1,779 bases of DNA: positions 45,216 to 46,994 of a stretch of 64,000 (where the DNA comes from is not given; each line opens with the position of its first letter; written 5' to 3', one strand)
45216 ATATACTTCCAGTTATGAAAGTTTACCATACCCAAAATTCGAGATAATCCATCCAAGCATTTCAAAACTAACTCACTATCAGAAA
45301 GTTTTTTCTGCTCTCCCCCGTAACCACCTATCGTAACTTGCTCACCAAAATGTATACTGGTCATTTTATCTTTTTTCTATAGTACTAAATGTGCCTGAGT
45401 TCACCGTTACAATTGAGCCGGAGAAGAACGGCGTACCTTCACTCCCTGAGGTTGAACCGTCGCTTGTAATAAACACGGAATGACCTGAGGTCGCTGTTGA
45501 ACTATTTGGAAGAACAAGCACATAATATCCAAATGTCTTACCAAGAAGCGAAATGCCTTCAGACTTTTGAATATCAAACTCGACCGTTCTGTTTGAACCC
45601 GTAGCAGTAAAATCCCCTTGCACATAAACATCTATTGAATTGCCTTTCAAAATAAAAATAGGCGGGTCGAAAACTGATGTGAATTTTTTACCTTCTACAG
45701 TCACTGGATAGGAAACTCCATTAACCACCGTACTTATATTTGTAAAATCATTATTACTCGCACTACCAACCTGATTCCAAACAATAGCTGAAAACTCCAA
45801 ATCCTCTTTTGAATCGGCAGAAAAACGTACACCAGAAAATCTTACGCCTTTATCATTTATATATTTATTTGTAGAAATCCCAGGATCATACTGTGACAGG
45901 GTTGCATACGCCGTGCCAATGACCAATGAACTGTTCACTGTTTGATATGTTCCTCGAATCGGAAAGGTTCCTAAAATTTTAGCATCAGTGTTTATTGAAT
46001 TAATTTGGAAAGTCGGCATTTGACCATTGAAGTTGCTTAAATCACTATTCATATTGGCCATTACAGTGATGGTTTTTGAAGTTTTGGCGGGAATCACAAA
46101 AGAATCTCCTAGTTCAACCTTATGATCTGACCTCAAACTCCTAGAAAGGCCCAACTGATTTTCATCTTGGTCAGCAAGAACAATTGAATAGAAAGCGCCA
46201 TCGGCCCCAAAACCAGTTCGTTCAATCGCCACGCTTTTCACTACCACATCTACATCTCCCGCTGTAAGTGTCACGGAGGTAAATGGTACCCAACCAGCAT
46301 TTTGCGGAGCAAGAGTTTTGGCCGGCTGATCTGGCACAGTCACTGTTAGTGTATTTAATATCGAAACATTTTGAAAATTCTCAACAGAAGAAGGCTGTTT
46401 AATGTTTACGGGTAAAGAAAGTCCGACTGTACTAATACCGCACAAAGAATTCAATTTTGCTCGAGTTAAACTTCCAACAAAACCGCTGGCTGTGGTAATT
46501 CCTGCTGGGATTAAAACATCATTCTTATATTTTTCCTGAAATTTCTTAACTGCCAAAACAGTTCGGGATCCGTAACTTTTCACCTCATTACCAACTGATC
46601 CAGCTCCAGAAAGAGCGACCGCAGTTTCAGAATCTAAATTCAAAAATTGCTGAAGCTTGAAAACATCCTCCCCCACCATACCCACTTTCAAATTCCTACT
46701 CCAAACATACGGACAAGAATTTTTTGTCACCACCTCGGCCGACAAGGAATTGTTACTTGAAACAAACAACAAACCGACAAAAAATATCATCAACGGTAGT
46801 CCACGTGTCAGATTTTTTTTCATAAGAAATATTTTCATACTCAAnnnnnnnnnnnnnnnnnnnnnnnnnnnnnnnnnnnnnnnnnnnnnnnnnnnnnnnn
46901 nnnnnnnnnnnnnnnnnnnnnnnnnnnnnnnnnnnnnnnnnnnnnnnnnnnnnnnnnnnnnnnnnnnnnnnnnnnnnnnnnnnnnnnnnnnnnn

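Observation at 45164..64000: Two adjacent loci of giant CARDB/FN3/PKD-like mosaic proteins plus secreted accessories: candidate cell-surface attachment apparatus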

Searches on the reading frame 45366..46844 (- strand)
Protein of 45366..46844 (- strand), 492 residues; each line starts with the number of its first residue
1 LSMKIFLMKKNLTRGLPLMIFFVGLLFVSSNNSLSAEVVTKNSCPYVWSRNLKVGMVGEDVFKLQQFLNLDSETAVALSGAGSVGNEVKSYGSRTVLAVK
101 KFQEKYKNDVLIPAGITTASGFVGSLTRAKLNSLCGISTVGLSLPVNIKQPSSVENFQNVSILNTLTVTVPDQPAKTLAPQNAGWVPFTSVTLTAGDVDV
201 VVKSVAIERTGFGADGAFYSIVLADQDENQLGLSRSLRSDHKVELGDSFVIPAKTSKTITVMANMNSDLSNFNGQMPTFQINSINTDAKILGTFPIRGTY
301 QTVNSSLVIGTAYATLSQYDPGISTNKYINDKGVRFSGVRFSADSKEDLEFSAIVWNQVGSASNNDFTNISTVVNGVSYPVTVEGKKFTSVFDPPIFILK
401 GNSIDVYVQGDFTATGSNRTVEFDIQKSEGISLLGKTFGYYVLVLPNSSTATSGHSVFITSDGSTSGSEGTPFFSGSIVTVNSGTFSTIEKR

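Call 4: search_protein_families(library=pfam, proteins=[window:45366-46844:-], max_evalue=0.01)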
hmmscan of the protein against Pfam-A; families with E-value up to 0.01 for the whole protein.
window:45366-46844:- (492 aa): 0 families

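Call 10: search_protein_families(library=ncbifam, proteins=[window:45366-46844:-], max_evalue=0.1)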
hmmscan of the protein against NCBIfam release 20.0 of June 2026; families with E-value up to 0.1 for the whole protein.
window:45366-46844:- (492 aa): 0 families

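Call 29: find_homologous_proteins(query=window:45366-46838:-, max_evalue=0.001)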
Query window:45366-46838:- (490 aa): 105 proteins with E <= 0.001 among 8000 candidates.
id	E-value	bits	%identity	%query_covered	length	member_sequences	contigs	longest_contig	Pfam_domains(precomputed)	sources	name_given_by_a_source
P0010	0.0e+0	1058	100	100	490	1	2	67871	-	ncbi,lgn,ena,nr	ncbi:MAG: hypothetical protein EXS46_01055 [Candidatus Taylorbacteria bacterium]|nr:hypothetical pro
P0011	9.4e-205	699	68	99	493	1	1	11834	-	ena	-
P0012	7.0e-183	627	61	97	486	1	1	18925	-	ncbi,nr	ncbi:MAG: hypothetical protein Q7S86_02790 [bacterium]|nr:hypothetical protein [bacterium]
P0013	6.0e-178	611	63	91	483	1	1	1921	-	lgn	-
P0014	3.1e-173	595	61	92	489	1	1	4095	-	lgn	-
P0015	1.8e-172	592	59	91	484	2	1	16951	-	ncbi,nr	ncbi:MAG: hypothetical protein EXS59_01320 [Candidatus Taylorbacteria bacterium]|nr:hypothetical pro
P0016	6.8e-171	587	58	95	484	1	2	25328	-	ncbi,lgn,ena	-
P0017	5.9e-167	574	60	91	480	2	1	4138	-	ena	-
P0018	6.1e-167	574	58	91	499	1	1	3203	-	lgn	-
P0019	3.4e-165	569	56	100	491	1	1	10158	-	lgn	-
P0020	1.8e-164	566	59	91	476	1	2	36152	-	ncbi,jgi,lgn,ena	-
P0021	1.0e-163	564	58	96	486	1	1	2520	-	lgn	-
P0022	1.7e-160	553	58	91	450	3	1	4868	-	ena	-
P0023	5.3e-159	548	55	96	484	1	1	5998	-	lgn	-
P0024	1.5e-157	543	53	99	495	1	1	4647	-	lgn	-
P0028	4.1e-148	512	52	96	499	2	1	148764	-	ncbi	ncbi:MAG: peptidoglycan-binding domain-containing protein [Patescibacteria group bacterium]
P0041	4.3e-133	463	47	97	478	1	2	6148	PF01471.24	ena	-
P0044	2.7e-125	437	47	98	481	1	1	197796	PF01471.24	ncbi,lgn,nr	ncbi:MAG: peptidoglycan-binding domain-containing protein [bacterium]|nr:peptidoglycan-binding domai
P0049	1.1e-120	422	48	91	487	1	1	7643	PF01471.24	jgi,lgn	jgi:hypothetical protein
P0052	6.9e-120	419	44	95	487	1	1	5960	PF01471.24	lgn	-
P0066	5.4e-115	403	47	91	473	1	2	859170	PF01471.24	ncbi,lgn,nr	ncbi:MAG: peptidoglycan-binding protein [Candidatus Kaiserbacteria bacterium]|nr:MAG: peptidoglycan-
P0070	2.8e-113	397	43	100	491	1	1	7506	PF01471.24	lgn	-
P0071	7.5e-113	396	45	92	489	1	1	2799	PF01471.24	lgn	-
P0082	3.5e-105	371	44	93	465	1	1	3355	PF01471.24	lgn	-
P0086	7.1e-98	347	43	90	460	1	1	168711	PF01471.24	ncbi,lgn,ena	-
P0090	2.0e-93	332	42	92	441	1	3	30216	PF01471.24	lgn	-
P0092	5.8e-86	307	41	92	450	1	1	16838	PF01471.24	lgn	-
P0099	5.5e-56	209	37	60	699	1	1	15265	PF01471.24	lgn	-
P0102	3.1e-18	84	60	18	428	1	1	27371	PF01471.24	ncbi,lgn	-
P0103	6.5e-12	63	51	17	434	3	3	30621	PF09374.16,PF13287.13,PF13290.14,PF01471.24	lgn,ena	-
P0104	7.5e-11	60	49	18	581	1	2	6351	PF01833.31,PF01471.24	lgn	-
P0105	1.1e-10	59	52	18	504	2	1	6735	PF00704.35,PF01471.24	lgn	-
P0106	1.1e-9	56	50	18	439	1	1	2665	PF00704.35,PF01471.24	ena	-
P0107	2.2e-9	55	51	18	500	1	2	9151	PF00704.35,PF01471.24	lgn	-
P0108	1.5e-8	52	52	18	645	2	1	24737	PF01471.24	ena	-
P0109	5.0e-8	50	49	18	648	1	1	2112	PF01471.24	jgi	-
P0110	6.3e-6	44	51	18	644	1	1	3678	PF01471.24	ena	-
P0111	1.2e-4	39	37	19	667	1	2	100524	PF00496.28,PF01471.24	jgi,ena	-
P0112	1.4e-4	39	34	23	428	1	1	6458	PF01471.24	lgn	-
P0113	1.9e-4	39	43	17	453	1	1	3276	PF01471.24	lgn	-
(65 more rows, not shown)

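Call 30: find_encoding_contigs(protein=P0066, flank=10000, max_places=2)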
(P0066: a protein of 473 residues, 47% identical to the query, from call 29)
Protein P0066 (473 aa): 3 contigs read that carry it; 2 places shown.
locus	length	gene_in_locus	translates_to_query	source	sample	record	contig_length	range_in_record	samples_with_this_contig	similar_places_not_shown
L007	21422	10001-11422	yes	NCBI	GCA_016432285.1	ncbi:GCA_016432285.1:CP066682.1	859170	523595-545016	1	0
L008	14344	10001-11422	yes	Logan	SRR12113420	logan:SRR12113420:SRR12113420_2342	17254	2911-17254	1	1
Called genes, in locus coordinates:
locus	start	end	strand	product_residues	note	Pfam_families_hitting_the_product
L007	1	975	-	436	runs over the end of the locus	PF01336:tRNA_anti-codon, PF00152:tRNA-synt_2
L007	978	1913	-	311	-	PF00579:tRNA-synt_1b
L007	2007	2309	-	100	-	-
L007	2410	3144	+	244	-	PF01113:DapB_N, PF05173:DapB_C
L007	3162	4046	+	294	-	PF00701:DHDPS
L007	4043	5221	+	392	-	PF00155:Aminotran_1_2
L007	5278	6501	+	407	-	PF00278:Orn_DAP_Arg_deC, PF02784:Orn_Arg_deC_N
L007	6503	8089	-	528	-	PF02518:HATPase_c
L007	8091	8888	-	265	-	-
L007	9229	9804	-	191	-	-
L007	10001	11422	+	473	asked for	PF01471:PG_binding_1 (faint)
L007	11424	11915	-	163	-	-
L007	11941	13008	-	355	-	PF00226:DnaJ, PF01556:DnaJ_C, PF00684:DnaJ_CXXCXGXG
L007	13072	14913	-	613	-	PF00012:HSP70, PF06723:MreB_Mbl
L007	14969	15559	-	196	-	PF01025:GrpE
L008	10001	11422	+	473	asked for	PF01471:PG_binding_1 (faint)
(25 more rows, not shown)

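Call 31: find_encoding_contigs(protein=P0028, flank=10000, max_places=2)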
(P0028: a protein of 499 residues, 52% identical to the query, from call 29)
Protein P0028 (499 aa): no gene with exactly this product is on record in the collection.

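Call 32: find_encoding_contigs(protein=P0015, flank=10000, max_places=2)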
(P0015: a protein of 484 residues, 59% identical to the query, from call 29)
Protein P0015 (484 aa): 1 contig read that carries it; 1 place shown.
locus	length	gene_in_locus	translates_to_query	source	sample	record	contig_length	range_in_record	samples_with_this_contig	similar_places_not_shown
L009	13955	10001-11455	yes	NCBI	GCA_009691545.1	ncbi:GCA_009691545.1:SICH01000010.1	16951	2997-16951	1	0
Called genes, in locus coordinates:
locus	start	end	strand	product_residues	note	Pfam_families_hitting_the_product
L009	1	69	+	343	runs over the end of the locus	PF04545:Sigma70_r4, PF05066:HARE-HTH (weak)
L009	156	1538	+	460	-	PF26449:DUF8128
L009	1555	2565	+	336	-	PF02618:YceG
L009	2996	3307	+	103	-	-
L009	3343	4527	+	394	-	PF02540:NAD_synthase (weak), PF03054:tRNA_Me_trans, PF20259:tRNA_Me_trans_M, PF20258:tRNA_Me_trans_C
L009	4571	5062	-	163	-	-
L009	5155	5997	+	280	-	PF03477:ATP-cone (weak)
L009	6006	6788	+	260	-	PF12705:PDDEXK_1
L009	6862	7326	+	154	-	-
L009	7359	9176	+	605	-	PF01411:tRNA-synt_2c, PF07973:tRNA_SAD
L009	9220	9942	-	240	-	PF02535:Zip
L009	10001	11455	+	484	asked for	-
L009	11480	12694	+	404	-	-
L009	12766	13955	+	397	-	?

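Call 50: find_related_loci(query=A3, collection=genome_contigs, flank=10000)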
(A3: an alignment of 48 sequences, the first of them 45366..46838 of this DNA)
Query A3 (490 aa) in genome_contigs; peptide patterns used: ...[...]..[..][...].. (x = any residue, [..] = any of these).
524 stretches matched a pattern; 403 encode a relative of the query (tblastn E <= 1e-3); the best 80 are kept; 80 distinct loci.
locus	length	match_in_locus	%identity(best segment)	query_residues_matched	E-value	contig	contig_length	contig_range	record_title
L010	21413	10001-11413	48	1-489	7e-146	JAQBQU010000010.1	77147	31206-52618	MAG: Candidatus Kaiserbacteria bacterium isolate RYN_381 scaffold_2394475, whole genome shotgun sequence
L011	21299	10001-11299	49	42-487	1e-133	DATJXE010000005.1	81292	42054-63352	MAG TPA_asm: Candidatus Paceibacterota bacterium isolate SMAG_U15118 k141_3949855, whole genome shotgun sequence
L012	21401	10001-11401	43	1-489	4e-127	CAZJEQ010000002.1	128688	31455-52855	MAG TPA_asm: uncultured Candidatus Saccharibacteria bacterium isolate SRP292972_co3_22 genome assembly, contig: NODE_179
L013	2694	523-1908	46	19-489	5e-133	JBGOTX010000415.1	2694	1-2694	MAG: Candidatus Zixiibacteriota bacterium isolate OBJ_0618_7090110_152 k141_11332969_length_2694_cov_11.6220, whole geno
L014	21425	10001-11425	46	4-489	7e-125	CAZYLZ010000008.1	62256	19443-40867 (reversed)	MAG TPA_asm: uncultured Candidatus Saccharibacteria bacterium isolate SRP278252_co1_807 genome assembly, contig: NODE_58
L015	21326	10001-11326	47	42-489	9e-123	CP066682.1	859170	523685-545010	MAG: Candidatus Kaiserbacteria bacterium isolate NC_groundwater_79_Ag_B-0.1um_58_26 chromosome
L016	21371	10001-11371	46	38-489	7e-120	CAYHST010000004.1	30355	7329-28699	MAG TPA_asm: uncultured Candidatus Saccharibacteria bacterium isolate ERP119705_co14_305 genome assembly, contig: NODE_1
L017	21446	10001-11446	41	5-489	3e-119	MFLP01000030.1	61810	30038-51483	MAG: Candidatus Kaiserbacteria bacterium RIFCSPHIGHO2_12_FULL_53_13 rifcsphigho2_12_scaffold_556, whole genome shotgun s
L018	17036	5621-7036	43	2-489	5e-116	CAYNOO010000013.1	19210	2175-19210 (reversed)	MAG TPA_asm: uncultured Candidatus Saccharibacteria bacterium isolate SRP193066_co1_20 genome assembly, contig: NODE_277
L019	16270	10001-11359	44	23-489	4e-115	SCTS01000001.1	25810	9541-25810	MAG: Patescibacteria group bacterium isolate FW305_bin.14 FW305_bin.14-1040, whole genome shotgun sequence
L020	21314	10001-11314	41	38-489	8e-101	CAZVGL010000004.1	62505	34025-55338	MAG TPA_asm: uncultured Candidatus Saccharibacteria bacterium isolate binchicken_co28_93 genome assembly, contig: NODE_3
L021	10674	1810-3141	43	32-484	1e-100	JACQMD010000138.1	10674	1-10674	MAG: Candidatus Roizmanbacteria bacterium isolate NC_groundwater_1220_Ag_S-0.1um_43_42 S_p1_S3_coassembly_k141_2162787,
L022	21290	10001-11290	43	42-489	3e-97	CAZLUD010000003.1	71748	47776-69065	MAG TPA_asm: uncultured Candidatus Saccharibacteria bacterium isolate SRP286056_co2_71 genome assembly, contig: NODE_359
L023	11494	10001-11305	41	42-489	2e-97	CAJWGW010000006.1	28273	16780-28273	TPA_asm: uncultured bacterium isolate ERR599060_bin.41_MetaBAT_v2.12.1_MAG genome assembly, contig: NODE_398_length_2827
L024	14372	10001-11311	41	40-484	9e-97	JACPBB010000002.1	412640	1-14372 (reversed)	MAG: Parcubacteria group bacterium isolate NC_groundwater_246_Ag_S-0.2um_42_13 S5_GD2017_2_S2_scaffold_16, whole genome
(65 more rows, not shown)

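Call 54: predict_structure(alignment_id=A3)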
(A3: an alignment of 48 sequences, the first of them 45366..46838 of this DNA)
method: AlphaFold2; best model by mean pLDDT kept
length: 490 residues; sequences in the alignment: 48
mean_pLDDT: 87.6   pTM: 0.63
mean pLDDT of the five models: 87.6, 87.1, 86.9, 86.8, 84.6
residues with pLDDT >= 90: 381; 70-90: 32; 50-70: 26; < 50: 51
segments of 3 or more residues with pLDDT < 50: 1-5, 7-14, 27-40, 137-157, 488-490
pLDDT, mean of each block of 10 residues (from residue 1): 42 50 50 41 81 92 96 95 96 97 95 90 93 62 43 49 95 94 96 97 97 95 90 94 95 97 94 97 97 97 90 97 95 98 94 97 97 97 96 96 98 95 95 92 96 97 94 97 58
secondary structure, 60 per line:
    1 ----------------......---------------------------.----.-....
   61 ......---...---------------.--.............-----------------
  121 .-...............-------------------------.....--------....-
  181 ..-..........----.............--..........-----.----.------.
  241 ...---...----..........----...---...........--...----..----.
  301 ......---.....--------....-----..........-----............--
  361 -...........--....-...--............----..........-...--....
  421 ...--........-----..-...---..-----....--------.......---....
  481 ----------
elements in order: H17-22 H57-66 H91-103 H123-137 E163-167 E176-179 E184-193 E198-210 E216-222 E240-243 E247-249 E254-263 E274-284 E287-289 E300-306 E310-314 E323-326 E332-341 E347-358 E365-372 E375-378 E380-382 E385-396 E401-410 E417-423 E429-433 E442-444 E455-458 E467-473 E477-480

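Call 97: fold_search(model_id=the predicted structure, library=pdb)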
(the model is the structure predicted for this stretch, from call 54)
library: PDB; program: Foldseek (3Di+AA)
matches with E <= 10: 1607; with E <= 0.001: 256
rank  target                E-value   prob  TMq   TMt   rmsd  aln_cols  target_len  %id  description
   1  6avr_A                2.3e-07  1.00  0.16  0.10  21.1       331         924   13  Human alpha-V beta-3 Integrin (intermediate conformation) in complex with the therapeutic antibody LM609 (released 2017-11-01)
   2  6avq_A                3.4e-07  1.00  0.17  0.10  21.2       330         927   12  The Therapeutic Antibody LM609 Selectively Inhibits Ligand Binding to Human alpha-V beta-3 Integrin via Steric Hindran (released 2017-11-01)
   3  4g1m_A                1.1e-06  1.00  0.17  0.11  16.9       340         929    8  Re-refinement of alpha V beta 3 structure (released 2012-12-12)
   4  8jl8                  1.4e-06  0.99  0.14  0.21  15.8       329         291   10  Crystal structure of the collagen binding domain of Cnm from Streptococcus mutans (released 2024-04-10)
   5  9iuj_A                3.7e-06  1.00  0.18  0.13  18.3       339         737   11  Integrin alpha-v beta-3 in complex with rhodostomin (released 2025-07-30)
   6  4mmx_A                4.1e-06  1.00  0.19  0.12  15.8       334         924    8  Integrin AlphaVBeta3 ectodomain bound to the tenth domain of Fibronectin (released 2014-03-26)
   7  8cs9_X                4.3e-06  1.00  0.15  0.12  19.0       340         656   10  Composite reconstruction of Class 1 of the erythrocyte ankyrin-1 complex (released 2022-07-20)
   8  8xf6_A                5.7e-06  0.96  0.14  0.08  21.0       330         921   11  Cryo-EM structure of integrin ITGAV, ITGB3 and Cilengitide TFA complex, conformation 2 (released 2024-12-18)
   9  4ofq_A                6.0e-06  0.98  0.14  0.19  16.9       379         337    7  Structure of the C-terminal domain of the Streptococcus pyogenes antigen I/II-family protein AspA (released 2014-03-12)
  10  8zdg_A                6.3e-06  1.00  0.18  0.11  21.2       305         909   11  Cryo-EM structure of the integrin avb3 with CWHM-12, conformation 1 (released 2025-10-22)
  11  7ptb                  9.3e-06  1.00  0.16  0.22  13.8       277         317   10  Crystal structure of the SPD-2 domain of human CEP192 (released 2022-04-06)
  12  4g1e_A                9.3e-06  1.00  0.20  0.12  15.8       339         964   10  Crystal structure of integrin alpha V beta 3 with coil-coiled tag. (released 2012-12-12)
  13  8sgt_A                9.8e-06  1.00  0.17  0.13  19.1       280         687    8  Cryo-EM structure of human NCX1 in Ca2+ bound, activated state (group II in the presence of 0.5 mM Ca2+) (released 2023-10-11)
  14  7nxd_A                9.8e-06  1.00  0.18  0.11  17.1       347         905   10  Cryo-EM structure of human integrin alpha5beta1 in the half-bent conformation (released 2021-08-25)
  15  3fcs_A                9.8e-06  0.99  0.16  0.10  20.6       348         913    8  Structure of complete ectodomain of integrin aIIBb3 (released 2009-01-20)
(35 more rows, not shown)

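Call 108: search_protein_families(library=phrogs, proteins=[window:45366-46838:-], max_evalue=0.001)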
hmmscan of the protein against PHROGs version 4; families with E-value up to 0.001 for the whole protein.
window:45366-46838:- (490 aa): 0 families

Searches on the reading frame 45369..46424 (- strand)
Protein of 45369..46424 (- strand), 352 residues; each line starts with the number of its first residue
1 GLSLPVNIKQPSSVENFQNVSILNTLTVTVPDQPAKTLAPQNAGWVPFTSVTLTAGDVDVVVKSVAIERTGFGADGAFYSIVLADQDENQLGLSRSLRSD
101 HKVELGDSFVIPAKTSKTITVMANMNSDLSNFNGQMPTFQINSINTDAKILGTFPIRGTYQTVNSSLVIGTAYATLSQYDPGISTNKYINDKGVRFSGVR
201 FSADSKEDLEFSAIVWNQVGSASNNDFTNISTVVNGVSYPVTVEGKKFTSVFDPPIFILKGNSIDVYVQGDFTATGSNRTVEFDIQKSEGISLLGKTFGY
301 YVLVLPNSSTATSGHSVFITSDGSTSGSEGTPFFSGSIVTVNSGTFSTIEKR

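Call 24: search_protein_families(library=pfam, proteins=[window:45369-46424:-], max_evalue=10)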
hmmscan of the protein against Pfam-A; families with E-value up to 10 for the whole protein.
seq(352 aa): 0 families

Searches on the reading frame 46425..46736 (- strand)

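Call 24: search_protein_families(library=pfam, proteins=[window:46425-46736:-], max_evalue=10)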
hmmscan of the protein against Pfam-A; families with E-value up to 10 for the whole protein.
seq(104 aa): 1 family
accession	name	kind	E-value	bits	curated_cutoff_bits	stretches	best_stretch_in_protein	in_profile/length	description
PF01471.23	PG_binding_1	-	0.001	19.6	23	1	38-71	18-42/57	Putative peptidoglycan binding domain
